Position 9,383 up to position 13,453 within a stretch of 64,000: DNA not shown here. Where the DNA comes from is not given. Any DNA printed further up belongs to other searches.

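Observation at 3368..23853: SusC/SusD operon hard-wired to peptidoglycan-cleaving enzymes: candidate peptidoglycan/muropeptide utilisation locus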

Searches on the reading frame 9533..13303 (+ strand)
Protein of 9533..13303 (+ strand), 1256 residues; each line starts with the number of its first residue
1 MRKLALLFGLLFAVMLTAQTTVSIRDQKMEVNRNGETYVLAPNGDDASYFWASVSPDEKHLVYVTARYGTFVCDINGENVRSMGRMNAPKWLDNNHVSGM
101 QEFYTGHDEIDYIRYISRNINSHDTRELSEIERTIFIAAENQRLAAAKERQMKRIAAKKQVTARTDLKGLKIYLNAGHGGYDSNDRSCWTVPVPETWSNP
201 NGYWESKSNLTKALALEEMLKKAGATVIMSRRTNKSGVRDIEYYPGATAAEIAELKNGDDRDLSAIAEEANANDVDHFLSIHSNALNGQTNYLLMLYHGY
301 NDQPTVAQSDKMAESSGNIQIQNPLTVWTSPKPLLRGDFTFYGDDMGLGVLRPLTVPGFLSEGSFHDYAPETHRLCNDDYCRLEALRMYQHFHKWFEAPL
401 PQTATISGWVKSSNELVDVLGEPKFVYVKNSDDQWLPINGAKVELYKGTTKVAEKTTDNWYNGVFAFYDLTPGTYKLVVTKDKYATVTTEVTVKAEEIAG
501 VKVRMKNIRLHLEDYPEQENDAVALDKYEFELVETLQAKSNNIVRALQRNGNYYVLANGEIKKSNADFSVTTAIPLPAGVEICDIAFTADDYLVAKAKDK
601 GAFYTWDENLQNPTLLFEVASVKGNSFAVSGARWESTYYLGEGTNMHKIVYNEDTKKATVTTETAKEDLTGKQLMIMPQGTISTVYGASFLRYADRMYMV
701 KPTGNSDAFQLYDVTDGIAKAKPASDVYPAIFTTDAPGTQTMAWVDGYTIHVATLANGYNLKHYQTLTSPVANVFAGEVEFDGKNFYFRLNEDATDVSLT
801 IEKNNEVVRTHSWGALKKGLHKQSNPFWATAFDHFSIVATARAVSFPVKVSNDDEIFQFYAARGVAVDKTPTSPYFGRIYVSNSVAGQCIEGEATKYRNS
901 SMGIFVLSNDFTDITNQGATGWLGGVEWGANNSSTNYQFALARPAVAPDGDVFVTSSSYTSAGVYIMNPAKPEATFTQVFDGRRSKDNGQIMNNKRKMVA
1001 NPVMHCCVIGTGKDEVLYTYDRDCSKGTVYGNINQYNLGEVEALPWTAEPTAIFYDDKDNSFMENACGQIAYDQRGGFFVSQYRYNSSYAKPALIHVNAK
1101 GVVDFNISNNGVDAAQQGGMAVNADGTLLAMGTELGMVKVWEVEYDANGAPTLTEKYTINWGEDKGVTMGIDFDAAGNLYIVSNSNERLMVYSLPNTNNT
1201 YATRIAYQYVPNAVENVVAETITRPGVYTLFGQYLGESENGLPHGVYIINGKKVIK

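Call 3: search_protein_families(library=pfam, proteins=[window:9533-13303:+], max_evalue=0.01)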
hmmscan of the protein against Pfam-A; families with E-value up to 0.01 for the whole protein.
window:9533-13303:+ (1256 aa): 9 families
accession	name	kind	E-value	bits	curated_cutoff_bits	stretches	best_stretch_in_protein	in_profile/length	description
PF01520.23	Amidase_3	-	1.3e-12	48.5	27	1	172-378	1-158/174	N-acetylmuramoyl-L-alanine amidase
PF13620.12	CarboxypepD_reg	-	7.7e-10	39.4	32.3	1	436-505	12-81/82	Carboxypeptidase regulatory-like domain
PF17210.9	SdrD_B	-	2.5e-06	28.1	29.7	1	433-493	19-78/112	SdrD B-like domain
PF08308.17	PEGA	-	0.00037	20.8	20.8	1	469-507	31-69/71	PEGA domain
PF13715.12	CarbopepD_reg_2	-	0.00094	19.6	32.2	1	437-512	13-83/88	CarboxypepD_reg-like domain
PF17802.7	SpaA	-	0.0014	19.2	23.1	1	432-507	10-89/91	Prealbumin-like fold domain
PF24814.1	WD40_Prp19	-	0.0019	17.8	320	0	1119-1150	140-171/281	Prp19 WD40 domain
PF24807.1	WD40_CDC20-Fz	-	0.0071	16.1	200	0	1120-1144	141-165/292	CDC20/Fizzy WD40 domain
PF11008.14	DUF2846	-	0.0074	16.8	34.3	0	441-498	17-73/92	Protein of unknown function (DUF2846)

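Call 4: search_protein_families(library=ncbifam, proteins=[window:9533-13303:+], max_evalue=0.01)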
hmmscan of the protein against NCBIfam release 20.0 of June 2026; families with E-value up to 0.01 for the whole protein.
window:9533-13303:+ (1256 aa): 1 family
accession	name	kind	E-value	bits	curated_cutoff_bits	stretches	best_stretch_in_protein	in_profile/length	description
TIGR02883.1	spore_cwlD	equivalog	9e-07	29.2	221.55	1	172-290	3-99/189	N-acetylmuramoyl-L-alanine amidase CwlD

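Call 10: find_related_loci(query=window:9533-13303:+, collection=genome_contigs, flank=10000)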
Query window:9533-13303:+ (1256 aa) in genome_contigs; peptide patterns used: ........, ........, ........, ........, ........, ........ (x = any residue, [..] = any of these).
45 stretches matched a pattern; 15 encode a relative of the query (tblastn E <= 1e-3); 15 distinct loci.
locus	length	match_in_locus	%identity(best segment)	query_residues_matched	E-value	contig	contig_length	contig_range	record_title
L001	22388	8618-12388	94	1-1256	0e+0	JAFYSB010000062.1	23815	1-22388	MAG: Paludibacteraceae bacterium isolate RGIG7370 Water_buffalos_Cecum-5__c812304, whole genome shotgun sequence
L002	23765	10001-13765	91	1-1256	0e+0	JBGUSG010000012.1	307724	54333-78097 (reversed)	MAG: Paludibacteraceae bacterium isolate fecal_MAG_99 fecal_MAG_99_contig_0012, whole genome shotgun sequence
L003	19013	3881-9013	77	1-1256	0e+0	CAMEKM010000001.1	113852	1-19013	MAG: uncultured Bacteroidales bacterium isolate SRR15057930_bin.20_metaWRAP_v1.3_MAG genome assembly, contig: ERZ1040743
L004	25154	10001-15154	76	1-1256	0e+0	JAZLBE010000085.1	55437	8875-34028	MAG: Paludibacteraceae bacterium isolate T1900045066_TC20190060.MAGScoT_cleanbin_000031 SGB_4598_k141_2315042, whole gen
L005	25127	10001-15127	75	1-1256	0e+0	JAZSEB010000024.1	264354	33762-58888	MAG: Paludibacteraceae bacterium isolate T1900044594_TS20190060.MAGScoT_cleanbin_000003 SGB_644_k141_382884, whole genom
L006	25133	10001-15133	76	1-1256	0e+0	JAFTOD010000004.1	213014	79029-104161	MAG: Paludibacteraceae bacterium isolate RGIG3996 Roe_deer_Cecum-4__c1843, whole genome shotgun sequence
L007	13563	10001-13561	75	1-1189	0e+0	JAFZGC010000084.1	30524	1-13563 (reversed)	MAG: Paludibacteraceae bacterium isolate RGIG7735 Water_buffalos_Rectum-3__c279486, whole genome shotgun sequence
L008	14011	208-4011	66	1-1256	0e+0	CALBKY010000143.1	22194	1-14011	MAG TPA_asm: uncultured Bacteroidales bacterium isolate SRR1747047_bin.50_CONCOCT_v1.1_MAG genome assembly, contig: ERZ8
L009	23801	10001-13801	66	1-1256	0e+0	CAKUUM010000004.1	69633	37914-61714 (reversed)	MAG: uncultured Bacteroidales bacterium isolate REFINED_METABAT215_TOP10_CONTIGS_1500_ASSEMBLY_K77_MERGED__Hadza_PheChl_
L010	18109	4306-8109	65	1-1256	0e+0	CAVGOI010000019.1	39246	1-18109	Mycobacteriaceae bacterium isolate H07670-L1_cleanbin_000012 genome assembly, contig: Spades_H07670-L1_contig_466, whole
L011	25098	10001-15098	60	1-1231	0e+0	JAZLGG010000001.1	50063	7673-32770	MAG: Paludibacteraceae bacterium isolate T1900044998_TA20190060.MAGScoT_cleanbin_000023 SGB_4264_k141_447104, whole geno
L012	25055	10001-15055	58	1-1227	0e+0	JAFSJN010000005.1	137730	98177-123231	MAG: Paludibacteraceae bacterium isolate RGIG3200 Goat_Reticulum-1__c79227, whole genome shotgun sequence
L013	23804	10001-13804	66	1-1256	0e+0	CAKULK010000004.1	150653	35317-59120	MAG: uncultured Bacteroidales bacterium isolate REFINED_METABAT215_TOP10_CONTIGS_1500_ASSEMBLY_K77_MERGED__Hadza_PheChl_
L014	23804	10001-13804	66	1-1256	0e+0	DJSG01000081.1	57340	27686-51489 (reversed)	MAG TPA_asm: Bacteroidales bacterium UBA6340 UBA6340_contig_127, whole genome shotgun sequence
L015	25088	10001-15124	74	1-1256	0e+0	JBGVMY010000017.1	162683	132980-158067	MAG: Paludibacteraceae bacterium isolate fecal_MAG_247 fecal_MAG_247_contig_0017, whole genome shotgun sequence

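Call 17: search_solved_structures(query=window:9533-13303:+, max_evalue=0.01, show_alignments=3)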
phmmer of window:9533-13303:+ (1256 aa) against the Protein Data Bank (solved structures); distinct sequences matched with E-value up to 0.01: 0.

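Call 26: find_homologous_proteins(query=window:9533-13303:+, max_evalue=0.00001)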
Query window:9533-13303:+ (1256 aa): 982 proteins with E <= 0.00001 among 8000 candidates; the best 120 are listed.
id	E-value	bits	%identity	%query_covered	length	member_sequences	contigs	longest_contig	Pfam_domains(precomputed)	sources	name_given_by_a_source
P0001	0.0e+0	2849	97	100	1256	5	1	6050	PF01520.24,PF13620.13,PF17210.10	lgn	-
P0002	0.0e+0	2842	97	100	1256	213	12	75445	PF01520.24,PF13620.13,PF17210.10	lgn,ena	-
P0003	0.0e+0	2837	97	100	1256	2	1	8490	PF01520.24,PF13620.13,PF17210.10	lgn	-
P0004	0.0e+0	2602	89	100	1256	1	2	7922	PF01520.24,PF13620.13,PF17210.10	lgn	-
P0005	0.0e+0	2598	89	100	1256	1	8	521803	PF01520.24,PF13620.13,PF17210.10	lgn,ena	-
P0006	0.0e+0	2598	88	100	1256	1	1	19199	PF01520.24,PF13620.13,PF17210.10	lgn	-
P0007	0.0e+0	2593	88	100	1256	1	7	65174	PF01520.24,PF13620.13,PF17210.10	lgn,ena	-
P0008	0.0e+0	2592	88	100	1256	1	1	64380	PF01520.24,PF13620.13,PF17210.10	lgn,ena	-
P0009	0.0e+0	2580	88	100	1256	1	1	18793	PF01520.24,PF13620.13,PF17210.10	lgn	-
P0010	0.0e+0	2573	88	100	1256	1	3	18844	PF01520.24,PF13620.13,PF17210.10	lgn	-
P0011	0.0e+0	2564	88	100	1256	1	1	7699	PF01520.24,PF13620.13,PF17210.10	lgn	-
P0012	0.0e+0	2322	77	96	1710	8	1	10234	PF17802.8,PF01520.24,PF13620.13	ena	-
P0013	0.0e+0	2294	76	96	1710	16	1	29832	PF01520.24,PF13860.13,PF13620.13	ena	-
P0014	0.0e+0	2294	76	96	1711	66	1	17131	PF01520.24,PF13620.13,PF17210.10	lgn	-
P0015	0.0e+0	2283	75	96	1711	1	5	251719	PF01520.24,PF13620.13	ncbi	-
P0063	0.0e+0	1591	58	100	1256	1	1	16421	PF17802.8,PF01520.24,PF13620.13,PF22904.4,PF17210.10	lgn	-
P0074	0.0e+0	1373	53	96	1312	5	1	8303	PF18962.8,PF08308.18,PF17802.8,PF01520.24,PF13620.13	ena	-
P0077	0.0e+0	1335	56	84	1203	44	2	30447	PF18962.8,PF01520.24,PF13620.13,PF22904.4,PF17210.10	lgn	-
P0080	0.0e+0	1320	56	84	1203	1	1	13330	PF18962.8,PF01520.24,PF13620.13,PF22904.4,PF17210.10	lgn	-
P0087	0.0e+0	1264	50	97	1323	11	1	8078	PF18962.8,PF01520.24,PF13620.13,PF17210.10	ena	-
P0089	0.0e+0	1261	49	97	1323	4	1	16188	PF18962.8,PF01520.24,PF13620.13,PF17210.10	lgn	-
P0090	0.0e+0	1244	49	97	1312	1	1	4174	PF18962.8,PF01520.24,PF13620.13,PF17210.10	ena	-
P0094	0.0e+0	1191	53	38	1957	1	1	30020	PF13205.13,PF18962.8,PF01520.24,PF17210.10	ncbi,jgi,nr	ncbi:MAG: Ig-like domain-containing protein [Prevotella sp.]|jgi:N-acetylmuramoyl-L-alanine amidase|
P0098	0.0e+0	1168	52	84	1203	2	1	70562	PF18962.8,PF01520.24,PF13620.13,PF17210.10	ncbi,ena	-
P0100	0.0e+0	1148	50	87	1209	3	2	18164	PF18962.8,PF01520.24,PF13620.13,PF17210.10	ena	-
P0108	0.0e+0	1115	49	88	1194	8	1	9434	PF18962.8,PF01520.24,PF13620.13,PF22904.4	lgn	-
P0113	0.0e+0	1085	48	87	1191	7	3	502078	PF18962.8,PF17802.8,PF01520.24,PF13620.13,PF17210.10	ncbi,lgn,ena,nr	ncbi:MAG: T9SS type A sorting domain-containing protein [Paludibacteraceae bacterium]|nr:T9SS type A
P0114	0.0e+0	1077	44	85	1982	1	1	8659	PF13205.13,PF18962.8,PF01520.24,PF13620.13,PF17210.10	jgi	jgi:N-acetylmuramoyl-L-alanine amidase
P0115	0.0e+0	1068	49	83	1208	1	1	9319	PF18962.8,PF17802.8,PF01520.24,PF13620.13,PF17210.10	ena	-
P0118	0.0e+0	1052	48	83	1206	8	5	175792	PF18962.8,PF01520.24,PF13620.13,PF17210.10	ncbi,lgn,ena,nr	ncbi:MAG: T9SS type A sorting domain-containing protein [Bacteroidales bacterium]|nr:T9SS type A sor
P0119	0.0e+0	1044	47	84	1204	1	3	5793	PF18962.8,PF17802.8,PF01520.24,PF13620.13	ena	-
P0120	2.1e-293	994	47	83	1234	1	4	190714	PF18962.8,PF01520.24,PF13620.13,PF17210.10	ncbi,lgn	-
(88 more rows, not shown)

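Call 27: find_encoding_contigs(protein=P0094, flank=10000, max_places=2)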
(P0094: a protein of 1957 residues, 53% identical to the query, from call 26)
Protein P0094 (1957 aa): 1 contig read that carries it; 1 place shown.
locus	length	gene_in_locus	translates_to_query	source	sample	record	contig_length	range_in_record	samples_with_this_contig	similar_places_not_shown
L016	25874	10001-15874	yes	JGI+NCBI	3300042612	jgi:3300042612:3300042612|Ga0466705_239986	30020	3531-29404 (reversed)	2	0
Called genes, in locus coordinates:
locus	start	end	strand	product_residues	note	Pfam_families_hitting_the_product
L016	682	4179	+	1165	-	PF13620:CarboxypepD_reg, PF13715:CarbopepD_reg_2, PF07715:Plug, PF00593:TonB_dep_Rec_b-barrel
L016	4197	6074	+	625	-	PF14322:SusD-like_3, PF07980:SusD_RagB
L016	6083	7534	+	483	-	PF15416:DUF4623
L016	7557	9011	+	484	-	PF02638:GHL10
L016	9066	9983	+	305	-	PF26549:Tricorn_N (faint), PF26550:Tricorn_2nd (faint), PF07676:PD40 (faint)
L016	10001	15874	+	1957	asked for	PF01520:Amidase_3, PF17210:SdrD_B (faint), PF13205:Big_5, PF18962:Por_Secre_tail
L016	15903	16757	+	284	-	PF13505:OMP_b-brl, PF13568:OMP_b-brl_2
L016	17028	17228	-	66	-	-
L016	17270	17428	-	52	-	-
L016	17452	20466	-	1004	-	PF25275:Golvesin_C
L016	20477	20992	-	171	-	-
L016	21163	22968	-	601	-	PF02927:CelD_N, PF00759:Glyco_hydro_9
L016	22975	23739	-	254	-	PF02633:Creatininase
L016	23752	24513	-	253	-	PF13580:SIS_2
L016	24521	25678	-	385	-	PF00083:Sugar_tr, PF07690:MFS_1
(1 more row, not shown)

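Call 28: find_encoding_contigs(protein=P0120, flank=10000, max_places=2)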
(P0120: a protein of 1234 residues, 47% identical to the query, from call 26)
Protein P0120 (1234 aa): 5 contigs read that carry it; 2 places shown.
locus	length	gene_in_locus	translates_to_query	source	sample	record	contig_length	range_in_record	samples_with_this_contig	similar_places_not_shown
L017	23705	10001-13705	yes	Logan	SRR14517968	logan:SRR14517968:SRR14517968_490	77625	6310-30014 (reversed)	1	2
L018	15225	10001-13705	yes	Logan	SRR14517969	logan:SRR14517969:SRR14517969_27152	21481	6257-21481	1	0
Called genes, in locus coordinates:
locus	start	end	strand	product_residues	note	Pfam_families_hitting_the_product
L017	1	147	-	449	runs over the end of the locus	PF08486:SpoIID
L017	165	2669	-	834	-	PF03173:CHB_HEX (weak), PF02838:Glyco_hydro_20b, PF00728:Glyco_hydro_20, PF03174:CHB_HEX_C, PF13287:Fn3_assoc, PF13290:CHB_HEX_C_1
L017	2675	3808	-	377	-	PF02746:MR_MLE_N, PF13378:MR_MLE_C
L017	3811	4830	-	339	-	PF08239:SH3_3, PF18348:SH3_16, PF00877:NLPC_P60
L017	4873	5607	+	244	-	PF00392:GntR, PF07729:FCD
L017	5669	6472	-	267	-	PF20741:GKRP-like_C (faint), PF22645:GKRP_SIS_N, PF01380:SIS (weak)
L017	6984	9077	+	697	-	PF02638:GHL10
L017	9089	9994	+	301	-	PF26550:Tricorn_2nd (faint), PF07676:PD40 (faint)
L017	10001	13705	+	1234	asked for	PF01520:Amidase_3, PF13620:CarboxypepD_reg (faint), PF17210:SdrD_B (faint), PF18962:Por_Secre_tail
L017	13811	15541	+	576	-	PF18962:Por_Secre_tail (weak)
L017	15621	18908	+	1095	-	PF13620:CarboxypepD_reg, PF13715:CarbopepD_reg_2, PF07715:Plug, PF00593:TonB_dep_Rec_b-barrel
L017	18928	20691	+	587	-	PF14322:SusD-like_3 (faint), PF07980:SusD_RagB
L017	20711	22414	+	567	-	PF15416:DUF4623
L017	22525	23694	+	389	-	PF07075:NamZ_N, PF20732:NamZ_C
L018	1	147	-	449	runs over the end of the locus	PF08486:SpoIID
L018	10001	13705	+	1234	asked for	PF01520:Amidase_3, PF13620:CarboxypepD_reg (faint), PF17210:SdrD_B (faint), PF18962:Por_Secre_tail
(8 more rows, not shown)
